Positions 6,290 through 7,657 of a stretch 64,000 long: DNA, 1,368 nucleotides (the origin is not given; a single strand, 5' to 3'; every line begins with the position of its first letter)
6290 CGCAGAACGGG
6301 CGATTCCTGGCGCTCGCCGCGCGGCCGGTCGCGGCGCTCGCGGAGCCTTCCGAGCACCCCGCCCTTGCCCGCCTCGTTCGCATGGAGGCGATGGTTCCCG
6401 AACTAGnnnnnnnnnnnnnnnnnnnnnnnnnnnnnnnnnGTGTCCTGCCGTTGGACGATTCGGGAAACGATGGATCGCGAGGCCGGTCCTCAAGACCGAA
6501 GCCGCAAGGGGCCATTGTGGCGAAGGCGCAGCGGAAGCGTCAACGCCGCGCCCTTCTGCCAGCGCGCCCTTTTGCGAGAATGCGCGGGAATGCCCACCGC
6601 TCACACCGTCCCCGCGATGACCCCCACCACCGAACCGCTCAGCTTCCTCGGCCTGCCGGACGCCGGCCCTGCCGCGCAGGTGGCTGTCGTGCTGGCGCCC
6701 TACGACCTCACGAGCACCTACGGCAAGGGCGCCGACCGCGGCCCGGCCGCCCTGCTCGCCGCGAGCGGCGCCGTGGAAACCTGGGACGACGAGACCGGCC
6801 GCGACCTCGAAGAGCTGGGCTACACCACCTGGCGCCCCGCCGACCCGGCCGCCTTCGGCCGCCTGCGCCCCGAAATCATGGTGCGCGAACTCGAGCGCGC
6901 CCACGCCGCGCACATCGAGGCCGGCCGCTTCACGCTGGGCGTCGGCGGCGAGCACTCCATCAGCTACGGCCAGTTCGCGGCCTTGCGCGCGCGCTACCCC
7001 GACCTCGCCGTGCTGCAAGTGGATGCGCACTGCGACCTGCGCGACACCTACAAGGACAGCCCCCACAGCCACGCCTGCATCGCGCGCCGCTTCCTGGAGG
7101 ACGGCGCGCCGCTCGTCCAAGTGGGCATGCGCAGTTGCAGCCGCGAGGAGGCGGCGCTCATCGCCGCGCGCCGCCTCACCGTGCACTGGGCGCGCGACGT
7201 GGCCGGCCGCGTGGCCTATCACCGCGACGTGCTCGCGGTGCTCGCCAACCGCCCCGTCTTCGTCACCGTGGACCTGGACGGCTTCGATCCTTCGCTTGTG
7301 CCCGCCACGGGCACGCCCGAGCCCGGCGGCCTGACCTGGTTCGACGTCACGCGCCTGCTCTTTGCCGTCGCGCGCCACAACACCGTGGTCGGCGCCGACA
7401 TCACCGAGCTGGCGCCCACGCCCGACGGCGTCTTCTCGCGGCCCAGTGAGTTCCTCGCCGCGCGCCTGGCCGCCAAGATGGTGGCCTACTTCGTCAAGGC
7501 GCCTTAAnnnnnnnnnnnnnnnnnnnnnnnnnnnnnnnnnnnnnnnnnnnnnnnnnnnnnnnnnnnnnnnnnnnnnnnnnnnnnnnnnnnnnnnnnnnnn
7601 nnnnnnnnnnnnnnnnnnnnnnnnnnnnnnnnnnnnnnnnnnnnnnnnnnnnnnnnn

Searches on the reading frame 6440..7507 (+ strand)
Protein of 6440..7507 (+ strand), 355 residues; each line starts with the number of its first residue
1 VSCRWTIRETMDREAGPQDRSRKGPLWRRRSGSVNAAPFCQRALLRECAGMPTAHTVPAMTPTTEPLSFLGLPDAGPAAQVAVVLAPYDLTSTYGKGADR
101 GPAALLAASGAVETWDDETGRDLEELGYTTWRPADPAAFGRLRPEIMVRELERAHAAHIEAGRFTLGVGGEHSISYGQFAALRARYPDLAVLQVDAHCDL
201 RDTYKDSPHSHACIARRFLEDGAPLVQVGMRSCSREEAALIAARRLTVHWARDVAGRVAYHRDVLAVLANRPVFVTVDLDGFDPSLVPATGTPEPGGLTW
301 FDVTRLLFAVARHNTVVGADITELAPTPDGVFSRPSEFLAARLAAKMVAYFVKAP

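Call 8: search_protein_families(library=pfam, proteins=[window:6440-7507:+], max_evalue=0.01)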
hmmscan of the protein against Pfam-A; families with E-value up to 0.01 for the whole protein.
window:6440-7507:+ (355 aa): 1 family
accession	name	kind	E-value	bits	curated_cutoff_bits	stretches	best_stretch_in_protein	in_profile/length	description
PF00491.26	Arginase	-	9.9e-60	202.8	22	1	80-347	2-277/280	Arginase family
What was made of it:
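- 6590..7507 (+): Arginase-family gene, the host anchor of the conserved right flank. Pfam Arginase 1e-59 (call 8).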

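Call 14: find_related_loci(query=window:6590-7507:+, collection=genome_contigs, flank=10000)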
Query window:6590-7507:+ (305 aa) in genome_contigs; peptide patterns used: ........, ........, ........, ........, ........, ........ (x = any residue, [..] = any of these).
461 stretches matched a pattern; 249 encode a relative of the query (tblastn E <= 1e-3); the best 80 are kept; 80 distinct loci.
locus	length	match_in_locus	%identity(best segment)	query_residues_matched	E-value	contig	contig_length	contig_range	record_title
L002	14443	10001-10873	80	10-301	1e-150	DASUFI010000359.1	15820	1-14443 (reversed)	MAG TPA_asm: Planctomycetota bacterium isolate SMAG_U1375 k141_136702, whole genome shotgun sequence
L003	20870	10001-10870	72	13-305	3e-134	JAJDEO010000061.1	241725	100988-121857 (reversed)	MAG: Planctomycetota bacterium isolate OFTM221 OFTM221_60, whole genome shotgun sequence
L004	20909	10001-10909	71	8-301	1e-131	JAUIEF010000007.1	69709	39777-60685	MAG: bacterium isolate 8_bin.22 NODE_557_length_69709_cov_1.266434, whole genome shotgun sequence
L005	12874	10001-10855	72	16-301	4e-131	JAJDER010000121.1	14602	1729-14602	MAG: Planctomycetota bacterium isolate OFTM9 OFTM9_120, whole genome shotgun sequence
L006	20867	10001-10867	70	9-301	5e-130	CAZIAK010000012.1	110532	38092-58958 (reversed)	MAG TPA_asm: uncultured Phycisphaerales bacterium isolate binchicken_co46_894 genome assembly, contig: NODE_228_length_1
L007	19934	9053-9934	69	2-301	4e-129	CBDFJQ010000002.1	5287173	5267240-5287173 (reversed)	MAG: Planctomycetota bacterium isolate 32b94f43-3cea-4181-b983-06f062260e69 genome assembly, contig: contig_2, whole gen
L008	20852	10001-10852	69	14-301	1e-126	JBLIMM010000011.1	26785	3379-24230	MAG: Pseudohongiellaceae bacterium isolate 3300053785_87 Ga0535658_0003497, whole genome shotgun sequence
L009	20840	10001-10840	71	19-301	4e-125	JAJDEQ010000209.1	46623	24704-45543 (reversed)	MAG: Planctomycetota bacterium isolate OFTM49 OFTM49_208, whole genome shotgun sequence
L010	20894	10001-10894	65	2-301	7e-125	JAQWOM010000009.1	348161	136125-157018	MAG: Planctomycetota bacterium isolate cluster2_bin.203 k141_1645009, whole genome shotgun sequence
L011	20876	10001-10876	69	7-301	4e-123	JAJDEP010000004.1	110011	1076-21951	MAG: Planctomycetota bacterium isolate OFTM347 OFTM347_3, whole genome shotgun sequence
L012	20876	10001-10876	83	10-301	3e-155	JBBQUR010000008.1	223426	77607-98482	MAG: Planctomycetota bacterium isolate Co_metawrap_1940 Cmw_1940_k141_23071842_length_223426_cov_28.0000, whole genome s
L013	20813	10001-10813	49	29-303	5e-71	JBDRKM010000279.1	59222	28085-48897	MAG: Pseudomonadota bacterium isolate MEGAHIT-group-1.708 k141_6636221, whole genome shotgun sequence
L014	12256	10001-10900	47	2-302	2e-69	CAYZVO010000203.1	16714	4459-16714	MAG TPA_asm: uncultured Enterobacterales bacterium isolate binchicken_co141_545 genome assembly, contig: NODE_14641_leng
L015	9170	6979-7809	43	15-300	1e-67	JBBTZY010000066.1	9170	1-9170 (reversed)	MAG: Patescibacteria group bacterium isolate H52-bin160_1 H52_bin160_1_000000000066, whole genome shotgun sequence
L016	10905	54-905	43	16-301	1e-66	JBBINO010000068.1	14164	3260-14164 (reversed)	MAG: Acidobacteriota bacterium isolate QNF170220_bin_258 NODE_4861_length_14164_cov_23.376356, whole genome shotgun sequ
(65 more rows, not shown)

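Call 24: search_protein_families(library=pfam, proteins=[L012:910-3543:-, L012:3540-4688:-, L012:4798-5616:+, L012:5613-6605:+, L012:7236-8168:-, L012:8346-9650:-, L008:8145-9677:+, L008:6688-7968:-, L003:8251-9657:+, L002:6996-8648:-], max_evalue=0.001)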
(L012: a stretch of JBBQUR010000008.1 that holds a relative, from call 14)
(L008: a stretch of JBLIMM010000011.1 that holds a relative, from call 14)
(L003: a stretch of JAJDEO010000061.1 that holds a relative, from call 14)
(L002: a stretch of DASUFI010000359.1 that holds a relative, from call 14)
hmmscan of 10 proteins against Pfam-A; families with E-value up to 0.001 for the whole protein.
L012:910-3543:- (877 aa): 5 families
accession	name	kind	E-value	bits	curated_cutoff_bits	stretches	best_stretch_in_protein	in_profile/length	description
PF13175.12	AAA_15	-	2.1e-10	41.2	32.1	1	1-65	1-55/374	AAA ATPase domain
PF13476.12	AAA_23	-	1.7e-09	39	27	1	5-70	1-64/201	AAA domain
PF13555.12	AAA_29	-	9.9e-08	32.1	27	1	4-48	2-46/61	P-loop containing region of AAA domain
PF13514.12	AAA_27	-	2.1e-07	31.2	22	1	1-48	1-51/206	AAA domain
PF02463.25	SMC_N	-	6e-05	23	40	1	3-859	2-196/220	RecF/RecN/SMC N terminal domain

L012:3540-4688:- (382 aa): 1 family
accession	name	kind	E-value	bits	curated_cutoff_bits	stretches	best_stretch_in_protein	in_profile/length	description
PF00149.33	Metallophos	-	2.6e-11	44.8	21.5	1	7-228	1-174/191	Calcineurin-like phosphoesterase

L012:4798-5616:+ (272 aa): 0 families

L012:5613-6605:+ (330 aa): 1 family
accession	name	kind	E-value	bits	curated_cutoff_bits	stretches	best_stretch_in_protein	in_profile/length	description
PF08843.17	AbiEii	-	1.6e-20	74.5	22.5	1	31-220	2-198/238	Nucleotidyl transferase AbiEii toxin, Type IV TA system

L012:7236-8168:- (310 aa): 3 families
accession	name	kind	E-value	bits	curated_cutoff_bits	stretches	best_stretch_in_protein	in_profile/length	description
PF00924.24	MS_channel_2nd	-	6.7e-16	58.6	20.2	1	141-206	2-67/68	Mechanosensitive ion channel, beta-domain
PF05552.17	MS_channel_1st_1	-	1.3e-09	38.2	22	1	53-91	12-50/50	Mechanosensitive ion channel, conserved TM helix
PF21088.3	MS_channel_1st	-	1.3e-08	35.1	23.1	1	98-139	1-42/42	Mechanosensitive ion channel, transmembrane helices 2/3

L012:8346-9650:- (434 aa): 3 families
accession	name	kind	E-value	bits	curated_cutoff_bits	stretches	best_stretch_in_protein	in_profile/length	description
PF04862.18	DUF642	-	1.1e-09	38.7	27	1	141-295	2-139/157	Protein of unknown function (DUF642)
PF02018.23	CBM_4_9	-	4e-07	30.9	25.9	1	140-294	2-129/136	Carbohydrate binding domain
PF22825.2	HpiC1-like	-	6.1e-05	23.6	27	1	143-284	6-142/174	HpiC1 cyclase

L008:8145-9677:+ (510 aa): 7 families
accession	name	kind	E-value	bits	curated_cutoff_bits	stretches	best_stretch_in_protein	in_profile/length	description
PF00158.32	Sigma54_activat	-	1.7e-65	220.3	20.2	1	163-327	3-167/168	Sigma-54 interaction domain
PF25601.1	AAA_lid_14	-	7.8e-23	80.6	27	1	333-417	1-84/87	AAA+ ATPase lid domain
PF14532.12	Sigma54_activ_2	-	2.6e-17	63.8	25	1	165-332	4-138/138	Sigma-54 interaction domain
PF07728.20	AAA_5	-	8.7e-08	32.7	22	1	185-304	2-124/139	AAA domain (dynein-related subfamily)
PF02954.25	HTH_8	-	1.6e-06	28.2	22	1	462-500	2-40/42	Bacterial regulatory protein, Fis family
PF00004.35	AAA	-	0.0008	20.3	21.2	0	185-315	1-124/131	ATPase family associated with various cellular activities (AAA)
PF13191.12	AAA_16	-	0.00092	20.2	32.6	1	168-281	9-124/167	AAA ATPase domain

L008:6688-7968:- (426 aa): 1 family
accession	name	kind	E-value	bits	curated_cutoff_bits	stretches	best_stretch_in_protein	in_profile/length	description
PF13672.11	PP2C_2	-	2.1e-06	27.8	24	1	48-243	10-193/209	Protein phosphatase 2C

L003:8251-9657:+ (468 aa): 1 family
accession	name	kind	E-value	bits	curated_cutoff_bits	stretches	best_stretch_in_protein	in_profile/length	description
PF07963.17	N_methyl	-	0.00085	19.2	21.2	0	55-79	2-26/27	Prokaryotic N-terminal methylation motif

L002:6996-8648:- (550 aa): 1 family
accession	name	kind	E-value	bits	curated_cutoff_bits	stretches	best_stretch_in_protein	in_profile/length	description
PF07676.18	PD40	-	5.5e-06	26.6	20.9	0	335-351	13-29/38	WD40-like Beta Propeller Repeat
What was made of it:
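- No integrase was seen among the left-flank ORFs scanned in L002, L003, L008 and L012 (call 24).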

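Call 47: search_protein_families(library=pfam, proteins=[L011:9357-9779:-], max_evalue=0.01)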
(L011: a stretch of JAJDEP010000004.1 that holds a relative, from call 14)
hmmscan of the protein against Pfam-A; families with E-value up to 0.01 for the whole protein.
L011:9357-9779:- (140 aa): 1 family
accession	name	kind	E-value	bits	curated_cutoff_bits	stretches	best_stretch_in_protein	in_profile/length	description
PF01894.22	UPF0047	-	3.2e-43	147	27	1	19-136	1-117/117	Uncharacterised protein family UPF0047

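Call 48: search_protein_families(library=padloc, proteins=[L012:910-3543:-, L012:3540-4688:-, L012:4798-5616:+, L012:5613-6605:+], max_evalue=0.001)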
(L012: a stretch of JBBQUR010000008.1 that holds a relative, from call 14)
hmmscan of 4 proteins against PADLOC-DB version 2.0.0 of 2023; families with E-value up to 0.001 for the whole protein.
L012:910-3543:- (877 aa): 50 families (the best 25 are shown)
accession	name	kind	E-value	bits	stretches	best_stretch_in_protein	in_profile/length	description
PDLC04135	mad3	-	3e-11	41.5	1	2-125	1-122/374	mads_3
PDLC04178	HEC-01A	-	1.1e-10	39.1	1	2-61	8-65/399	-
PDLC02979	AriA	-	5.4e-10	37.6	1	1-51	1-50/373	-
PDLC03859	LmuB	-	2.9e-09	34.7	1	1-53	3-51/611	-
PDLC00271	PtuA1|PtuA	-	1.4e-08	32.8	1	1-66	1-65/421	AAA ATPase domain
PDLC02981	AriAB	-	2.7e-08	31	1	1-57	1-56/694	-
PDLC00278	PtuA1|PtuA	-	6.5e-08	30.3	1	1-48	1-47/436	AAA ATPase domain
PDLC00086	GajA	-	1.9e-07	28.3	1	1-47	1-45/600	AAA ATPase domain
PDLC03868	LmuB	-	2.1e-07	27.7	0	4-44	7-48/1035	-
PDLC00069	GajA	-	3.1e-07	27.2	1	1-53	1-52/687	AAA ATPase domain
PDLC00269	PtuA1|PtuA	-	1e-06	26.3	1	1-105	1-117/446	AAA ATPase domain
PDLC00293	PtuA1|PtuA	-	1.6e-06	25.4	1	1-56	1-57/527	AAA ATPase domain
PDLC00267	PtuA1|PtuA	-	1.9e-06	25.3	1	1-45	1-44/438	AAA ATPase domain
PDLC03863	LmuB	-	2.5e-06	24.5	1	1-79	3-72/610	-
PDLC00277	PtuA1|PtuA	-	3e-06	24.7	1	1-86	1-81/423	AAA ATPase domain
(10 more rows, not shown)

L012:3540-4688:- (382 aa): 0 families

L012:4798-5616:+ (272 aa): 16 families
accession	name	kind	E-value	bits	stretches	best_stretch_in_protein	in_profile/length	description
PDLC02270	AbiEi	-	1.8e-68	228.5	1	11-266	3-260/265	AbiEi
PDLC02269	AbiEi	-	3.4e-21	73.7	1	18-263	10-240/251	AbiEi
PDLC02287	AbiEi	-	2.4e-19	67.9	1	19-263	11-240/253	AbiEi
PDLC02267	AbiEi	-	1.1e-17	62.3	1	18-207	18-190/252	AbiEi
PDLC02283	AbiEi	-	3.5e-10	37.9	1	43-173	36-156/201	AbiEi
PDLC02276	AbiEi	-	4.7e-09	34.1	1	38-233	33-224/270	AbiEi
PDLC02225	AbiEi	-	3.1e-08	31.6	1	36-169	29-146/198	AbiEi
PDLC02265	AbiEi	-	3.9e-08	31.3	1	37-168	27-148/198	AbiEi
PDLC02271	AbiEi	-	5e-07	27.2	1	47-261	49-259/263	AbiEi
PDLC02249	AbiEi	-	9.5e-06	23.5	1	40-170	32-144/184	AbiEi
PDLC02241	AbiEi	-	1.2e-05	23.1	1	9-120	4-103/199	AbiEi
PDLC02266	AbiEi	-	0.00011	19.7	0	19-65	16-61/258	AbiEi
PDLC02260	AbiEi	-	0.00014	19.7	1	40-108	31-95/131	AbiEi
PDLC02254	AbiEi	-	0.00019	19.2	1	15-100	7-90/197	AbiEi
PDLC02228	AbiEi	-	0.00025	18.4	1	40-167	54-162/216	AbiEi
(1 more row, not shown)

L012:5613-6605:+ (330 aa): 18 families
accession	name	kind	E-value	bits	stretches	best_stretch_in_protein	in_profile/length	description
PDLC02305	AbiEii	-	3e-65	218.5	1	1-317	1-305/306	AbiEii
PDLC02290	AbiEii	-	2.3e-23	81.1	1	42-208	22-176/290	AbiEii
PDLC02304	AbiEii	-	4e-18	64.3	1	6-205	5-202/260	AbiEii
PDLC02324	AbiEii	-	8.1e-10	36.8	1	25-80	7-60/231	AbiEii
PDLC02323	AbiEii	-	1.3e-08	32.8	1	4-198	3-190/248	AbiEii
PDLC02294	AbiEii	-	3e-08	31.8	1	20-203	20-198/260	AbiEii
PDLC02317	AbiEii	-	8.6e-08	29.5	1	7-75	6-74/396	AbiEii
PDLC02328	AbiEii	-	5.8e-07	27.6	1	40-193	10-144/203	AbiEii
PDLC02330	AbiEii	-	5.8e-06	24.2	0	160-193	128-161/219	AbiEii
PDLC02318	AbiEii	-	7.3e-06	23.5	1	26-203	24-195/280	AbiEii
PDLC02307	AbiEii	-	1.1e-05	23.4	0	154-195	108-149/219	AbiEii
PDLC02321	AbiEii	-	8.5e-05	20.4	0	19-101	19-94/296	AbiEii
PDLC02297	AbiEii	-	0.00012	19.6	0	2-96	2-94/307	AbiEii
PDLC02296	AbiEii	-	0.00013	19.3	1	19-191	21-198/282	AbiEii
PDLC02289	AbiEii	-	0.00033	18.2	1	8-102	18-106/309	AbiEii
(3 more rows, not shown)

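Call 53: find_encoding_contigs(protein=window:6590-7507:+, flank=10000, max_places=10)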
Protein window:6590-7507:+ (305 aa): no gene with exactly this product is on record in the collection.
